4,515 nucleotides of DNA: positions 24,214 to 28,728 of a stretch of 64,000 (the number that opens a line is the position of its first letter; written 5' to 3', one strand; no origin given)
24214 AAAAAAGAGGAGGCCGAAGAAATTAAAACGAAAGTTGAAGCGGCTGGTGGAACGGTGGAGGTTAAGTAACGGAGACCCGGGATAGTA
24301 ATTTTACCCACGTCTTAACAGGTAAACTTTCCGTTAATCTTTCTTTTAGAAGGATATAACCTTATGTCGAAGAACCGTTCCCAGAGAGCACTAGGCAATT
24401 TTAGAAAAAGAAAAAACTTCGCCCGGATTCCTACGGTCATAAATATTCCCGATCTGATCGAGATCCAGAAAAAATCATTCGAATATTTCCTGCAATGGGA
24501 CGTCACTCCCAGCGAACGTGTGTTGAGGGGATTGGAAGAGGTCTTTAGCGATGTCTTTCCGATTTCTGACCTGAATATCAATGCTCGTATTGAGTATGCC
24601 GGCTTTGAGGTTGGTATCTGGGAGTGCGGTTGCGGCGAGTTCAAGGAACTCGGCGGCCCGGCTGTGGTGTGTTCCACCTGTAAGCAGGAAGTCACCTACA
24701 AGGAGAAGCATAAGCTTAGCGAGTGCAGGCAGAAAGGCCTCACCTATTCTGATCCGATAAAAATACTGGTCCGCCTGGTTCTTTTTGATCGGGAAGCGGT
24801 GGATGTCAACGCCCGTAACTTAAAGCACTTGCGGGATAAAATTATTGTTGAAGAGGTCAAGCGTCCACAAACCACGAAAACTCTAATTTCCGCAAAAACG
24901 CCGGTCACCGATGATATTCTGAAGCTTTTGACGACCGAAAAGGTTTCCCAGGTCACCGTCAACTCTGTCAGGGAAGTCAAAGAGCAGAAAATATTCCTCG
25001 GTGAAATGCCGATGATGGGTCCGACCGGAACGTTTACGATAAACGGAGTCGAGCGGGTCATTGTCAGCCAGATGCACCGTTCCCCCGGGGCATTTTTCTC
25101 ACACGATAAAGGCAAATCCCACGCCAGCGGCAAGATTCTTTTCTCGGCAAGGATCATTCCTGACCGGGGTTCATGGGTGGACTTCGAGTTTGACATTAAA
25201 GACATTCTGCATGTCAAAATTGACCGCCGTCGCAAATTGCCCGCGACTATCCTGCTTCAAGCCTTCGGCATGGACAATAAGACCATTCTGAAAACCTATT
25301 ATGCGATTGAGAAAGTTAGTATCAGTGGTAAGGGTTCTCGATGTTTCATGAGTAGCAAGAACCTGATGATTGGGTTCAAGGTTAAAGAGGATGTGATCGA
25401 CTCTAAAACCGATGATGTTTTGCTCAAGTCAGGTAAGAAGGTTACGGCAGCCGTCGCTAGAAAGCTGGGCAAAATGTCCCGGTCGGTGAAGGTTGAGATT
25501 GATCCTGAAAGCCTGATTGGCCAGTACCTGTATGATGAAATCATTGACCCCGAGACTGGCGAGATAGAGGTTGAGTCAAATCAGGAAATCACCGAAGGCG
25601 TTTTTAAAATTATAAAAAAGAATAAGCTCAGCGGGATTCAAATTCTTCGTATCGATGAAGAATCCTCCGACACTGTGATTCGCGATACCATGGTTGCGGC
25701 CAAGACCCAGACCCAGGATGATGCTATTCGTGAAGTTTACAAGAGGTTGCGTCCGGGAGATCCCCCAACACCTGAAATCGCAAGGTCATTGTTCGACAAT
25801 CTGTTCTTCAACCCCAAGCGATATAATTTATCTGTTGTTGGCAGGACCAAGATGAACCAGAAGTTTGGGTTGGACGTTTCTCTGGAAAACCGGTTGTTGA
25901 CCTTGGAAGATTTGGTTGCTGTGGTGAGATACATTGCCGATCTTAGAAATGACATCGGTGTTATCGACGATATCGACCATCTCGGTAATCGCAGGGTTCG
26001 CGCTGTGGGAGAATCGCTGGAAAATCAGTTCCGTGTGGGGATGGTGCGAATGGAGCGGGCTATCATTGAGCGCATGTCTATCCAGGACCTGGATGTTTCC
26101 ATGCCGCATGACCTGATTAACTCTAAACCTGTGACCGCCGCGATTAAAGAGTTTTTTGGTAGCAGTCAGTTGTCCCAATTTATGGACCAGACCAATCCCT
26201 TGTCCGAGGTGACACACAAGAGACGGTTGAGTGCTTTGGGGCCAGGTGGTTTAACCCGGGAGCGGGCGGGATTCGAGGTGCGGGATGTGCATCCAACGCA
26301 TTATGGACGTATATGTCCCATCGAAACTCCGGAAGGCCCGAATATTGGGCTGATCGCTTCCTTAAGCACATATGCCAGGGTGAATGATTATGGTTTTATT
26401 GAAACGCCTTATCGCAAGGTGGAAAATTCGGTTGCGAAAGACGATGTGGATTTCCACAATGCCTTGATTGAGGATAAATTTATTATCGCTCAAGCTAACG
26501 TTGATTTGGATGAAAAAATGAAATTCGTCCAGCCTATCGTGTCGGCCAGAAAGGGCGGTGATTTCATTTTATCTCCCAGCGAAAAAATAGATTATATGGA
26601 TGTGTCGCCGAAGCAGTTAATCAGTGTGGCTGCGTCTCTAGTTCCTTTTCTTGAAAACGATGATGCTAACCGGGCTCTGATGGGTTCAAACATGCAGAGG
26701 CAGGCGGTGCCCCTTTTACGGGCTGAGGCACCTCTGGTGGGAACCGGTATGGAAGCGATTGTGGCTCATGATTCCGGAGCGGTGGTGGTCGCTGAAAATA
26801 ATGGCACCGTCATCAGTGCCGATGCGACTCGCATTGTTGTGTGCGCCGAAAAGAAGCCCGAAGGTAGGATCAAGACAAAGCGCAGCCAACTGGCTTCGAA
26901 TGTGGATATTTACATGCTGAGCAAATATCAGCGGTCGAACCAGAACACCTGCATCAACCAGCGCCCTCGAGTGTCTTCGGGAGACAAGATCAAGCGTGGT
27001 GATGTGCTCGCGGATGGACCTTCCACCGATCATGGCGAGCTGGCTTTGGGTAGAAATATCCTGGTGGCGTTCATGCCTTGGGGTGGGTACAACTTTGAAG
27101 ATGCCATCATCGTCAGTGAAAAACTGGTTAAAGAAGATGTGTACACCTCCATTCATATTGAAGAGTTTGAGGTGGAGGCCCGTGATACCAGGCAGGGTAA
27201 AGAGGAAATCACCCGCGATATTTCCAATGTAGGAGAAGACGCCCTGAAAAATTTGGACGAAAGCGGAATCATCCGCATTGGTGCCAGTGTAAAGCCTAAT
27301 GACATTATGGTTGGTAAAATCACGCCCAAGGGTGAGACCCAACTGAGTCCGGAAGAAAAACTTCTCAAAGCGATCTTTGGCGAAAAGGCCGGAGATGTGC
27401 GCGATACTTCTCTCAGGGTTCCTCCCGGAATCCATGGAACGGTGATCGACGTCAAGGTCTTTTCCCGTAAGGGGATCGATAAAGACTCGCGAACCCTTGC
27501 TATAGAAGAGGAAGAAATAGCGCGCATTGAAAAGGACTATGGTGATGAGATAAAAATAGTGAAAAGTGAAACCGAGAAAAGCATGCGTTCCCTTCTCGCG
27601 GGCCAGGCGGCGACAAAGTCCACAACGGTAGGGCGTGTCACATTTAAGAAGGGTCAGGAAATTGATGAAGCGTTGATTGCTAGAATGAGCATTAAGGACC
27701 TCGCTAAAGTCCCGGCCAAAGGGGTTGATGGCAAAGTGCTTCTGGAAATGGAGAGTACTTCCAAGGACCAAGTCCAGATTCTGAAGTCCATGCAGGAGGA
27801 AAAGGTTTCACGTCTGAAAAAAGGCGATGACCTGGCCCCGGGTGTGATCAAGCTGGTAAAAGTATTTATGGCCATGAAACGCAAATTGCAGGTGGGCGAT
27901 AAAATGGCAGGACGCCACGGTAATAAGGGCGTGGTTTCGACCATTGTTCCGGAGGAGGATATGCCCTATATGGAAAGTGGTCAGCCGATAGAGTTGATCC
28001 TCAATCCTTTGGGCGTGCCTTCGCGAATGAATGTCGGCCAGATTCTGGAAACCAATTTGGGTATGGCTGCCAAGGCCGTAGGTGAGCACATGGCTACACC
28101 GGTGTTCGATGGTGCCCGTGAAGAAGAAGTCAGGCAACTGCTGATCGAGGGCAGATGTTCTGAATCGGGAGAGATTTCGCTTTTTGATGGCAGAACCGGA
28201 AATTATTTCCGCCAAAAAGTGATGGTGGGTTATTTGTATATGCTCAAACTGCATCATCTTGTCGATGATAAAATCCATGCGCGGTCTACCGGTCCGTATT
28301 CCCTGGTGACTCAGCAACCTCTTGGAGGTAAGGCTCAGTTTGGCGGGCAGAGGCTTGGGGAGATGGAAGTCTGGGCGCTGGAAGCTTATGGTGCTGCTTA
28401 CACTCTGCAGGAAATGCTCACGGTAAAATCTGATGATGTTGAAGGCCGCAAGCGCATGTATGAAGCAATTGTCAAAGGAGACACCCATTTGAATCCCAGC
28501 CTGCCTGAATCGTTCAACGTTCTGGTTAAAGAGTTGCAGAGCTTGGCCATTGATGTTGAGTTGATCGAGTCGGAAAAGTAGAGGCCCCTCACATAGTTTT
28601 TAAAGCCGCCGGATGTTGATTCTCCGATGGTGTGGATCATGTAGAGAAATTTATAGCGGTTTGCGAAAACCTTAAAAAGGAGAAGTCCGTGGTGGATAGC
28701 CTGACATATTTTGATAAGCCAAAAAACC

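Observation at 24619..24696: RpoB carries a second copy of the RpoC zinc-binding domain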

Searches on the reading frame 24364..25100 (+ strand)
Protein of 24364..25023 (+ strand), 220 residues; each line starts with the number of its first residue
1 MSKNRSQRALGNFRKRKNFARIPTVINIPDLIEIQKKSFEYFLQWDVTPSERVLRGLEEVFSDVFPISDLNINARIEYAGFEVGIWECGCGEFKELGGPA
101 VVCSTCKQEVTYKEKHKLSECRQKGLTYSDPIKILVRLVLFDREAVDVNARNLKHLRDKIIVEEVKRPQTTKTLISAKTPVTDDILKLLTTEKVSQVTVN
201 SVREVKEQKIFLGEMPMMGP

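Call 7: search_protein_families(library=pfam, proteins=[window:24364-25100:+], max_evalue=1)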
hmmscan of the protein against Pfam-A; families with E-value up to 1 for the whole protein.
window:24364-25100:+ (245 aa): 2 families
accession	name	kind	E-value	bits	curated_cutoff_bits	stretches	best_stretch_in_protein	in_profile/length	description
PF04563.20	RNA_pol_Rpb2_1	-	2.9e-08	33.9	28.2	2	119-218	68-111/203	RNA polymerase beta subunit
PF19464.4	DUF6001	-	0.26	10.7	25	1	142-241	225-324/348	Family of unknown function (DUF6001)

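Call 10: find_homologous_proteins(query=window:24364-25023:+, max_evalue=0.00001)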
Query window:24364-25023:+ (220 aa): 41 proteins with E <= 0.00001 among 191 candidates.
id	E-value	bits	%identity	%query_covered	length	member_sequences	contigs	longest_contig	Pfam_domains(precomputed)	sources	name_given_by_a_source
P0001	1.4e-117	409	83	100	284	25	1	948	PF04563.21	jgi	-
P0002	2.3e-113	395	80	100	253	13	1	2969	PF04563.21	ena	-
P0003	1.5e-112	392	79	100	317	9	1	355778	PF04563.21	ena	-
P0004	5.2e-105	368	77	98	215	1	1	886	-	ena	-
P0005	1.0e-96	341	68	100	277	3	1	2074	PF04563.21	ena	-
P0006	3.3e-94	333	69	100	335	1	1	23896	PF04563.21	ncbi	-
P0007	2.5e-89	317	65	100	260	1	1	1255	PF04563.21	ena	-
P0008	2.3e-87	310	75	83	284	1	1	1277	-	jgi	-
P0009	8.2e-86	305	62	100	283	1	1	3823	PF04563.21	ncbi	ncbi:MAG: hypothetical protein ACE5GQ_05215 [Nitrospinales bacterium]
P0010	3.1e-85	303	65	100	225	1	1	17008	-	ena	-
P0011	7.1e-85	302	65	95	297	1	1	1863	-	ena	-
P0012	6.2e-83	296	82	71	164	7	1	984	-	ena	-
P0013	2.2e-82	294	61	99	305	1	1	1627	PF04563.21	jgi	jgi:DNA-directed RNA polymerase subunit beta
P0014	2.8e-80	287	60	97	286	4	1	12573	PF04563.21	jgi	-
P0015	7.7e-80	286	60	97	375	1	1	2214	PF04561.20,PF04563.21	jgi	-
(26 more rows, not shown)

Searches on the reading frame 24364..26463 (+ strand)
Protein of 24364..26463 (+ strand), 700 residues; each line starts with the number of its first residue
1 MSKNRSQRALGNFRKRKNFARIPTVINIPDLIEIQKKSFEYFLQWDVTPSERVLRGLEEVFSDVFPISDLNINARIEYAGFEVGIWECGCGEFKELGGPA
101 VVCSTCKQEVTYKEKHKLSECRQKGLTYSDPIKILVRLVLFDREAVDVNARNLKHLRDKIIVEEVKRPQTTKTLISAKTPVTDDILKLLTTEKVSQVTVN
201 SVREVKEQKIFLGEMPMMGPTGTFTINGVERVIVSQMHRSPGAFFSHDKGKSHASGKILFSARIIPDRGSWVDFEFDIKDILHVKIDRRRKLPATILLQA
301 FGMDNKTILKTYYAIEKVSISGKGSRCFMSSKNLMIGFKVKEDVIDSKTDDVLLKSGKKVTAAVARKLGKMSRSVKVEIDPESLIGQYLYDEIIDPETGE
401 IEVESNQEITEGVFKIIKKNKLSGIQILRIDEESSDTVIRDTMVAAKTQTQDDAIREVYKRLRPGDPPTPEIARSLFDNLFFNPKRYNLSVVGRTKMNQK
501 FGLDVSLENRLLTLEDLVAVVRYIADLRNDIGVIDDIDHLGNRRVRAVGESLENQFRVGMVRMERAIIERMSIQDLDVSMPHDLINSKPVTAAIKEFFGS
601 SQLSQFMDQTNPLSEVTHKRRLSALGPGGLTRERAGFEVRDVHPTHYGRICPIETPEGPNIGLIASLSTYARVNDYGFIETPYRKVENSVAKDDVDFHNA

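Call 43: find_homologous_proteins(query=window:24364-26463:+, max_evalue=1e-20)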
Query window:24364-26463:+ (700 aa): 7156 proteins with E <= 1e-20 among 8000 candidates; the best 120 are listed.
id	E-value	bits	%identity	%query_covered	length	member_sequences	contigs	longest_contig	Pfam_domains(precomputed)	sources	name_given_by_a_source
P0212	0.0e+0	1346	85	100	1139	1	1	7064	PF04565.22,PF04561.20,PF10385.15,PF04563.21,PF00562.34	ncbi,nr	ncbi:MAG: DNA-directed RNA polymerase subunit beta, partial [Nitrospina sp.]|nr:DNA-directed RNA pol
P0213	0.0e+0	1189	73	100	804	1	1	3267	PF04565.22,PF04561.20,PF10385.15,PF04563.21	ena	-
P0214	0.0e+0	1176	75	100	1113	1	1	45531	PF04565.22,PF04561.20,PF10385.15,PF04563.21,PF00562.34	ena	-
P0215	0.0e+0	1160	73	100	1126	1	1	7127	PF04565.22,PF04561.20,PF10385.15,PF04563.21,PF00562.34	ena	-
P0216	0.0e+0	1160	74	100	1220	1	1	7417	PF04565.22,PF04561.20,PF10385.15,PF04563.21,PF00562.34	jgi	-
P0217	0.0e+0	1158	73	100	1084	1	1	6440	PF04565.22,PF04561.20,PF10385.15,PF04563.21,PF00562.34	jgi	-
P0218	0.0e+0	1156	73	100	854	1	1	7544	PF04565.22,PF04561.20,PF10385.15,PF04563.21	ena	-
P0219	0.0e+0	1155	73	100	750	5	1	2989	PF04565.22,PF04561.20,PF10385.15,PF04563.21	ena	-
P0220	0.0e+0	1154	73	99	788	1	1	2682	PF04565.22,PF04561.20,PF10385.15,PF04563.21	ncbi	ncbi:uncharacterized protein METZ01_LOCUS138421, partial [marine metagenome]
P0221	0.0e+0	1134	72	100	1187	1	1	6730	PF04565.22,PF04561.20,PF10385.15,PF04563.21,PF00562.34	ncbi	ncbi:MAG: DNA-directed RNA polymerase subunit beta, partial [Nitrospinae bacterium RIFCSPLOWO2_12_FU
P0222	0.0e+0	1102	71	99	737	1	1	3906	PF04565.22,PF04561.20,PF10385.15,PF04563.21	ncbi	ncbi:MAG: DNA-directed RNA polymerase subunit beta, partial [Nitrospinaceae bacterium]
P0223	0.0e+0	1072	74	91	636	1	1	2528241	PF04565.22,PF04561.20,PF04563.21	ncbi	ncbi:MAG: DNA-directed RNA polymerase subunit beta, partial [Nitrospinaceae bacterium]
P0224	0.0e+0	1064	72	93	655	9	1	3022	PF04565.22,PF04561.20,PF04563.21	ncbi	ncbi:uncharacterized protein METZ01_LOCUS114277, partial [marine metagenome]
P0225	3.9e-284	962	70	87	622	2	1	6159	PF04561.20,PF04563.21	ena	-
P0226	9.0e-270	915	69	84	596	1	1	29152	PF04561.20,PF04563.21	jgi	-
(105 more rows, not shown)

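Call 63: predict_structure(alignment_id=A4)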
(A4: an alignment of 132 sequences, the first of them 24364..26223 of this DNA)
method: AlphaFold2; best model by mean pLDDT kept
length: 620 residues; sequences in the alignment: 132
mean_pLDDT: 77.0   pTM: 0.55
mean pLDDT of the five models: 77.0, 75.5, 75.0, 74.8, 73.2
residues with pLDDT >= 90: 67; 70-90: 440; 50-70: 51; < 50: 62
segments of 3 or more residues with pLDDT < 50: 1-29, 235-238, 250-252, 540-545, 601-620
pLDDT, mean of each block of 10 residues (from residue 1): 39 44 46 78 88 90 87 88 91 87 89 88 88 92 83 79 81 82 85 84 89 87 79 51 71 63 81 87 87 91 88 82 68 69 72 76 73 69 80 75 79 77 76 75 83 86 76 84 80 80 86 90 86 64 56 81 85 82 85 73 37 29
secondary structure, 60 per line:
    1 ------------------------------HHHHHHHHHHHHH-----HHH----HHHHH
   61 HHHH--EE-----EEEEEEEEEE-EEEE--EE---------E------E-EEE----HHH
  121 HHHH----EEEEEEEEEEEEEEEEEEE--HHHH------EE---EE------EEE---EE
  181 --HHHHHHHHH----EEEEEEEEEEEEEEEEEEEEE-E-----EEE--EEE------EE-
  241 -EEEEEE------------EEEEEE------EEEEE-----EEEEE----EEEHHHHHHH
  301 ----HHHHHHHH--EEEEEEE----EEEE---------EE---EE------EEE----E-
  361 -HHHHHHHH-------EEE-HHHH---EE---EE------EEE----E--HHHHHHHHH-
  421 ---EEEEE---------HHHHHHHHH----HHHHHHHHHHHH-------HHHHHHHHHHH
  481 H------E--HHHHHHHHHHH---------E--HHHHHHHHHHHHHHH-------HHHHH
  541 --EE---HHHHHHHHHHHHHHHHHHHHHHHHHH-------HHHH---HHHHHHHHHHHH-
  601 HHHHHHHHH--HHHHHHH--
elements in order: H31-43 H56-64 E74-83 E85-88 E111-113 H118-124 E129-147 H150-153 E173-175 H183-191 E196-216 E224-226 E229-231 E242-247 E260-265 E272-276 E282-286 E291-293 H294-300 H305-312 E315-321 E326-329 E352-354 H362-369 E377-379 H381-384 E401-403 H411-419 E424-428 H438-446 H451-462 H470-481 H491-501 H514-528 H536-540 H548-573 H581-584 H588-599 H601-609 H612-618

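Call 68: fold_search(model_id=the predicted structure, library=pdb)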
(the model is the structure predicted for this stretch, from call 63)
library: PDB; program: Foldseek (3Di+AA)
matches with E <= 10: 717; with E <= 0.001: 370
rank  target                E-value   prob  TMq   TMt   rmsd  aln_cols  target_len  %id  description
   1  8pen_I                2.9e-48  1.00  0.49  0.26   9.8       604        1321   38  fully recruited RfaH bound to E. coli transcription complex paused at ops site (alternative state of RfaH) (released 2024-04-24)
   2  8ph9_I                1.5e-46  1.00  0.49  0.25  10.3       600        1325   38  E. coli RNA polymerase paused at ops site (non-complementary scaffold) (released 2024-04-24)
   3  9pfq_C                9.1e-46  1.00  0.47  0.25  10.0       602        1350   42  The cryo-EM structure of C. crescentus DriD-ssDNA-RNAP-Sigma73-bapE promoter transcription activation complex (released 2026-02-25)
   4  6pss_I                9.6e-46  1.00  0.54  0.28   8.2       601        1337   38  Escherichia coli RNA polymerase promoter unwinding intermediate (TRPi1.5a) with TraR and mutant rpsT P2 promoter (released 2020-03-25)
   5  6asx_I                1.5e-45  1.00  0.48  0.26  10.1       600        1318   38  CryoEM structure of E.coli his pause elongation complex (released 2018-03-28)
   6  8szw_I                1.6e-45  1.00  0.49  0.26  10.2       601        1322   38  Reconstituted E. coli RNA polymerase post-termination complex on negatively-supercoiled DNA: open duplex DNA (rPTCo) (released 2025-04-02)
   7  7xug_I                1.8e-45  1.00  0.49  0.26  10.1       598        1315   38  cryo-EM structure of HK022 putRNA-less E.coli RNA polymerase elongation complex (released 2022-08-10)
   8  8to6_I                2.0e-45  1.00  0.48  0.25  10.2       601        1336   38  Escherichia coli RNA polymerase unwinding intermediate (I1d) at the lambda PR promoter (released 2024-07-03)
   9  9pgh_C                2.0e-45  1.00  0.48  0.26   9.8       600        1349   42  The cryo-EM structure of C. crescentus RNAP-Sigma73-CCNA_03891/CCNA_01149 promoter complex (released 2026-02-25)
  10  7ubn_C                3.2e-45  1.00  0.49  0.26  10.1       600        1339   38  Transcription antitermination complex: NusA-containing "engaged" Qlambda-loading complex (released 2022-09-28)
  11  6n60_C                3.2e-45  1.00  0.49  0.25  10.6       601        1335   38  Escherichia coli RNA polymerase sigma70-holoenzyme bound to upstream fork promoter DNA and Microcin J25 (MccJ25) (released 2019-01-09)
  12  9gdo_C                3.4e-45  1.00  0.48  0.25  10.3       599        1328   38  Cryo-EM structure of Vibrio cholerae RNA polymerase holoenzyme bound to an ompU promoter DNA fragment (released 2025-12-17)
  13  9wsm_C                3.4e-45  1.00  0.49  0.26  10.6       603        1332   40  Cryo-EM structure of Sigma28-RNAP open promoter complex from Pseudomonas aeruginosa (released 2026-02-25)
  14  8to8_I                3.6e-45  1.00  0.48  0.25  10.4       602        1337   38  Escherichia coli RNA polymerase unwinding intermediate (I1b) at the lambda PR promoter (released 2024-07-03)
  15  9gdp_C                1.1e-44  1.00  0.48  0.26  10.3       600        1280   38  Cryo-EM structure of Vibrio cholerae RNA polymerase holoenzyme bound to an ompU promoter DNA fragment and 5-mer RNA (released 2025-12-17)
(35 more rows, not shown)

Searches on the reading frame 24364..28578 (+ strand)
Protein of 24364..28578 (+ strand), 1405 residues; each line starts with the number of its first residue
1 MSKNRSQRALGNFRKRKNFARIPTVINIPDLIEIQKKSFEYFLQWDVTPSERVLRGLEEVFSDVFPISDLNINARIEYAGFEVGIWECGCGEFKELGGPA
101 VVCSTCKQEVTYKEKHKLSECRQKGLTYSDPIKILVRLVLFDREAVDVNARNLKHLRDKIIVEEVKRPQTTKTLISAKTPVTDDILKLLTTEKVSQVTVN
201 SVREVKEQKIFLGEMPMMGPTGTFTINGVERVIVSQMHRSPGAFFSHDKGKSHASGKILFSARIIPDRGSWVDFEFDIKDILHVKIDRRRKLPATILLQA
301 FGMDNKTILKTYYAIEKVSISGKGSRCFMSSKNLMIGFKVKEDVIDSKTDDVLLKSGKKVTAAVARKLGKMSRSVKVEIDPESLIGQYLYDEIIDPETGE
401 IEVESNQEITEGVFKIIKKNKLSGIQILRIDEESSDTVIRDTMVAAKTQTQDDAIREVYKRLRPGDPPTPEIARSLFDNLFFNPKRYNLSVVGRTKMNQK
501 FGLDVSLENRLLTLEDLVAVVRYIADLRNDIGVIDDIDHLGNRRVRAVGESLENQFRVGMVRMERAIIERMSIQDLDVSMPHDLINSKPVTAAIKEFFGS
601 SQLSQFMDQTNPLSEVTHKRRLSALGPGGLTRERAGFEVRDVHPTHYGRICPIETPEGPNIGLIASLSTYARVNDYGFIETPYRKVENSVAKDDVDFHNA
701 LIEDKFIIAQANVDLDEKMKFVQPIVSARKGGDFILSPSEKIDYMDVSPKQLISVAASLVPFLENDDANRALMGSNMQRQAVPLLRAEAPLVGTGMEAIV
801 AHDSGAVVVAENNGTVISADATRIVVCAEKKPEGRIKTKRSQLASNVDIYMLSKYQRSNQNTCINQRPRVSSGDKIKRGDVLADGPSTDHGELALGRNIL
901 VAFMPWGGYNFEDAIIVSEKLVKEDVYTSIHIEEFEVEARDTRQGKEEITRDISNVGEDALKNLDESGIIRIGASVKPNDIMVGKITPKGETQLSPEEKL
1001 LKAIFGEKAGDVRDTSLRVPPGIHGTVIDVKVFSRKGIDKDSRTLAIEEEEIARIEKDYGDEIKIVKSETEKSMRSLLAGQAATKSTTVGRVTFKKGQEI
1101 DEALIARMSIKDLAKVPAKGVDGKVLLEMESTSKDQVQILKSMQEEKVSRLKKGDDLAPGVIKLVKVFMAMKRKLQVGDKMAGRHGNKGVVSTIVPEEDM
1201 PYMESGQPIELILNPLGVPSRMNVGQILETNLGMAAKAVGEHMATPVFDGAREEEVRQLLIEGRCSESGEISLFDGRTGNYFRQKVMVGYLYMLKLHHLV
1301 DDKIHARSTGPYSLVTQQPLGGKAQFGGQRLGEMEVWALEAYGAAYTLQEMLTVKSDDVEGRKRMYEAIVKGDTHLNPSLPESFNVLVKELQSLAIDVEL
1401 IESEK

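Call 7: search_protein_families(library=pfam, proteins=[window:24364-28578:+], max_evalue=1)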
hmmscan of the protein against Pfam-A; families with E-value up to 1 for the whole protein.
window:24364-28578:+ (1405 aa): 6 families
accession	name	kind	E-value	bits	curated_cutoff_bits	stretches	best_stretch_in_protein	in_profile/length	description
PF00562.33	RNA_pol_Rpb2_6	-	1.5e-134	449.3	23.4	1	810-1325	2-373/373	RNA polymerase Rpb2, domain 6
PF04565.21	RNA_pol_Rpb2_3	-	1.8e-30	105.3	21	1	605-673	1-68/68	RNA polymerase Rpb2, domain 3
PF04560.25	RNA_pol_Rpb2_7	-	3.4e-28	98.3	32.1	1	1327-1401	1-85/87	RNA polymerase Rpb2, domain 7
PF04561.19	RNA_pol_Rpb2_2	-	4.9e-26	92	21.7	2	428-546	76-190/190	RNA polymerase Rpb2, domain 2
PF10385.14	RNA_pol_Rpb2_45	-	3e-21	75.7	28.2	1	683-748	1-66/66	RNA polymerase beta subunit external 1 domain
PF04563.20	RNA_pol_Rpb2_1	-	8.8e-15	55.2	28.2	1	119-591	68-202/203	RNA polymerase beta subunit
